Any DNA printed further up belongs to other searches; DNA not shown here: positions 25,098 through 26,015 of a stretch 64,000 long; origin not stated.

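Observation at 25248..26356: SipW-type signal peptidase with its cognate TasA/camelysin-like substrate, separated by an attenuator-like hairpin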

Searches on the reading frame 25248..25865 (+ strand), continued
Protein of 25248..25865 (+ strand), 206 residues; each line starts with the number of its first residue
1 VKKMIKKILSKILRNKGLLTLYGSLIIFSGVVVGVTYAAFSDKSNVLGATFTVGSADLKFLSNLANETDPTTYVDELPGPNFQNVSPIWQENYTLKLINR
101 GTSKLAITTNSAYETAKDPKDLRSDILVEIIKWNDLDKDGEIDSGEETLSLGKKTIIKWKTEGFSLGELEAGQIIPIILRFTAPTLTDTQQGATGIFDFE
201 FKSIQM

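Call 34: search_protein_families(library=ncbifam, proteins=[P0127, P0131, P0155, P0175, P0180, P0181, P0183, P0192, P0193, P0223], max_evalue=0.1)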
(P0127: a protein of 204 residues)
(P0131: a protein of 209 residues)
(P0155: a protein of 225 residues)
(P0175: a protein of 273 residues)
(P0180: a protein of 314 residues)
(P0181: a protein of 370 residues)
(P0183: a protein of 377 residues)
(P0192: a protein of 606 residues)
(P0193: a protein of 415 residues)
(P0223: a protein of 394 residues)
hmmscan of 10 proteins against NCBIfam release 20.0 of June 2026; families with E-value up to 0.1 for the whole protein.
P0127 (204 aa): 0 families

P0131 (209 aa): 1 family
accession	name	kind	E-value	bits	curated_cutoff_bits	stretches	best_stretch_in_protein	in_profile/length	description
TIGR04088.1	cognate_SipW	domain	2.8e-06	27.3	19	1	7-40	1-33/34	SipW-dependent-type signal peptide-containing protein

P0155 (225 aa): 1 family
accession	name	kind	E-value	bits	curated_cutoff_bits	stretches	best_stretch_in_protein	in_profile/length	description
TIGR04088.1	cognate_SipW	domain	7.9e-05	22.7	19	1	34-65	4-34/34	SipW-dependent-type signal peptide-containing protein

P0175 (273 aa): 3 families
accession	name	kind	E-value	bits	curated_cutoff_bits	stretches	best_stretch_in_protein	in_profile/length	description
TIGR04088.1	cognate_SipW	domain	6.6e-06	26.1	19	1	11-42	3-33/34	SipW-dependent-type signal peptide-containing protein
NF046066.1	BioflmMtrxTasA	equivalog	0.0017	17.9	450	1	1-87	3-79/264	biofilm matrix protein TasA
TIGR04090.1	exp_by_SipW_IV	subfamily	0.0088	15.8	60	1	6-48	7-43/241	BsaA family SipW-dependent biofilm matrix protein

P0180 (314 aa): 3 families
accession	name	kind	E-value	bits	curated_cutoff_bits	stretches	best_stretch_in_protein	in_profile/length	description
TIGR04088.1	cognate_SipW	domain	4.4e-07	29.9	19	1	9-41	2-33/34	SipW-dependent-type signal peptide-containing protein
TIGR04090.1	exp_by_SipW_IV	subfamily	0.016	14.9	60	1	8-46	5-42/241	BsaA family SipW-dependent biofilm matrix protein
NF046066.1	BioflmMtrxTasA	equivalog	0.037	13.5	450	1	5-86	6-80/264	biofilm matrix protein TasA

P0181 (370 aa): 2 families
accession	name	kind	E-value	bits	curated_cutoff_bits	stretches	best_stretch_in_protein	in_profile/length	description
TIGR04088.1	cognate_SipW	domain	2.8e-08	33.7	19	1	8-41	1-33/34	SipW-dependent-type signal peptide-containing protein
TIGR04089.1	exp_by_SipW_III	subfamily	0.026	14.6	60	1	19-73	21-75/179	alternate-type signal peptide domain-containing protein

P0183 (377 aa): 2 families
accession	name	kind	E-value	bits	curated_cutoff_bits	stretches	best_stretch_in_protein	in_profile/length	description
TIGR04088.1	cognate_SipW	domain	2.9e-05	24.1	19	1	10-41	3-33/34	SipW-dependent-type signal peptide-containing protein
TIGR04090.1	exp_by_SipW_IV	subfamily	0.032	13.9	60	1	9-45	6-41/241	BsaA family SipW-dependent biofilm matrix protein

P0192 (606 aa): 4 families
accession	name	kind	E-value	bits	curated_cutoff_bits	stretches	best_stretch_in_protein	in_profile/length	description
TIGR02232.1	myxo_disulf_rpt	repeat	8.3e-19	67.1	20.8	2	327-358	3-34/38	cysteine-rich acidic repeat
NF045500.1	Omp28_seleno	equivalog_domain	7.2e-07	28.9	200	1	248-307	267-325/377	Omp28-related selenoprotein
NF053691.1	BamM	equivalog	0.0024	16.9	315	1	215-261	239-285/376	BamM family beta-barrel-assembly machinery protein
TIGR04088.1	cognate_SipW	domain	0.023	14.9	19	1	13-42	5-33/34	SipW-dependent-type signal peptide-containing protein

P0193 (415 aa): 4 families
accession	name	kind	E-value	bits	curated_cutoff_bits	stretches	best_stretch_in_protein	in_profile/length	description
TIGR04247.1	NosD_copper_fam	subfamily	1.9e-11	43.2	300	1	209-368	2-159/377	nitrous oxide reductase family maturation protein NosD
TIGR04089.1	exp_by_SipW_III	subfamily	0.00063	19.9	60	1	14-59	14-58/179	alternate-type signal peptide domain-containing protein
NF038334.1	malate_HK_MalK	exception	0.019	13.7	800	1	212-291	236-312/533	malate sensor histidine kinase MalK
NF041896.1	pecestase_PemA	equivalog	0.028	13.3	700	1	208-292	45-132/365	pectinesterase PemA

P0223 (394 aa): 3 families
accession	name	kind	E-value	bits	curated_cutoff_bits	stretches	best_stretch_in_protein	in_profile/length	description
TIGR04247.1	NosD_copper_fam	subfamily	1.3e-11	43.8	300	1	205-309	7-101/377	nitrous oxide reductase family maturation protein NosD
TIGR04089.1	exp_by_SipW_III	subfamily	0.00085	19.5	60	1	19-61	19-60/179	alternate-type signal peptide domain-containing protein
TIGR04525.1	prot_M_MG281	equivalog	0.074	12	140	0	306-325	362-381/526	IgG-blocking protein M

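Call 59: search_protein_families(library=pfam, proteins=[P0166, P0177], max_evalue=0.001)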
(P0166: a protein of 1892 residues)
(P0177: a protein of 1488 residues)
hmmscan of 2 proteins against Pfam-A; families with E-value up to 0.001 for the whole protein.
P0166 (1892 aa): 16 families
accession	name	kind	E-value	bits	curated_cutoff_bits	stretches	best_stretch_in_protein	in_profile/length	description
PF17210.9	SdrD_B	-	4.8e-246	800.1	29.7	12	437-547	2-112/112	SdrD B-like domain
PF13620.12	CarboxypepD_reg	-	6.1e-54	180.8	32.3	8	681-729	7-55/82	Carboxypeptidase regulatory-like domain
PF17802.7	SpaA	-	5.9e-47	158.2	23.1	5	683-726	11-56/91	Prealbumin-like fold domain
PF01105.29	EMP24_GP25L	-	1.6e-21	77.6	25.9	0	799-839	40-82/182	emp24/gp25L/p24 family/GOLD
PF13715.12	CarbopepD_reg_2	-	2.1e-21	76.2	32.2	0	1214-1260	7-51/88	CarboxypepD_reg-like domain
PF23193.1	NOMO_3rd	-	3.8e-19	69.4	27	0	1015-1046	52-83/120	NOMO third transthyretin-like domain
PF09430.16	EMC7_beta-sandw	-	1.2e-15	58.3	26.6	0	1437-1479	8-49/122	ER membrane protein complex subunit 7, beta-sandwich domain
PF11974.14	bMG3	-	2.8e-14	53.4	34.9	0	688-719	28-59/103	Bacterial alpha-2-macroglobulin MG3 domain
PF24421.1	Ig_J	-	1.7e-13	51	29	0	802-838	47-84/104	Tip attachment protein J, Ig-like domain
PF24025.1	Ig_DR_A0283-like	-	1.8e-12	47.9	27.1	0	1318-1366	13-63/102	DR_A0283-like, Ig-like domain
PF19077.6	Big_13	-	4.8e-11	43.5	27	0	799-838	42-83/102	Bacterial Ig-like domain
PF07495.19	Y_Y_Y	-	3e-10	40.3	26.6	0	706-728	23-44/65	Y_Y_Y domain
PF22902.2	NOMO1-like_9th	-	4.6e-09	36.4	27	0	685-715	10-41/75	BOS complex subunit NOMO1-like, beta sandwich domain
PF23623.1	GBD_IRG7_N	-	5e-09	36.7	27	0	800-844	40-86/95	IRG7 N-terminal galactose binding domain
PF16070.11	Ig_TMEM132_4th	-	6.6e-06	26.4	27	0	969-993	71-95/98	TMEM132 fourth domain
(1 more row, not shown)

P0177 (1488 aa): 13 families
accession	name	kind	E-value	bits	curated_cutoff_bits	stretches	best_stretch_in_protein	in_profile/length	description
PF13517.12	FG-GAP_3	-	3e-50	169.1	26.9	6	105-165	1-61/61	FG-GAP-like repeat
PF00395.25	SLH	-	7.2e-35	119.1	20.8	3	1368-1412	1-44/44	S-layer homology domain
PF01839.29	FG-GAP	-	1.1e-23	83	22.1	0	248-276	5-27/37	FG-GAP repeat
PF03160.20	Calx-beta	-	1.2e-23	83.8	27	1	377-490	4-119/119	Calx-beta domain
PF07495.19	Y_Y_Y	-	2.3e-19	69.5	26.6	0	937-965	35-63/65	Y_Y_Y domain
PF19077.6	Big_13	-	1.8e-18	67.3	27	0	562-600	60-98/102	Bacterial Ig-like domain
PF15418.12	DUF4625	-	1.4e-15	58.2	27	0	1057-1079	102-124/131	Domain of unknown function (DUF4625)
PF00041.27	fn3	-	4.9e-11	43.1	25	1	1112-1184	5-77/84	Fibronectin type III domain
PF17210.9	SdrD_B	-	2.4e-10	41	29.7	0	776-823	5-52/112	SdrD B-like domain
PF22352.2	K319L-like_PKD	-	9.7e-08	32.4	27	0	1150-1184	44-77/84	K319L-like, PKD domain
PF05345.18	He_PIG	-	1.2e-06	29.3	24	0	1058-1078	68-88/96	Putative Ig domain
PF25059.1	FN3_DSCAM-DSCAML_C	-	1.5e-05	25.7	39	0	1149-1196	38-85/89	DSCAM/DSCAML C-terminal Fn3-like domain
PF17936.7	Big_6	-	2.8e-05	24.7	27.6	0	819-842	58-81/83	Bacterial Ig domain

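Call 61: search_protein_families(library=ncbifam, alignment_id=A1, max_evalue=0.01)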
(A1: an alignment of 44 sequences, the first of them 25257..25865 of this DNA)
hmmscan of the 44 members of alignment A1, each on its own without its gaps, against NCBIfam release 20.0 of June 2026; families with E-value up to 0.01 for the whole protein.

A. member 1, window:25257-25865:+ (203 aa): 1 family
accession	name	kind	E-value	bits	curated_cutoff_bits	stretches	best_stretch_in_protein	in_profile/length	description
TIGR04088.1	cognate_SipW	domain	0.00036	20.6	19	1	21-52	3-33/34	SipW-dependent-type signal peptide-containing protein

B. families by the number of members that match (of 44 scanned): 2 families
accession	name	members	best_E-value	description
TIGR04088.1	cognate_SipW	21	0.00011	SipW-dependent-type signal peptide-containing protein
NF000126.2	trim_DfrA8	1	0.003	trimethoprim-resistant dihydrofolate reductase DfrA8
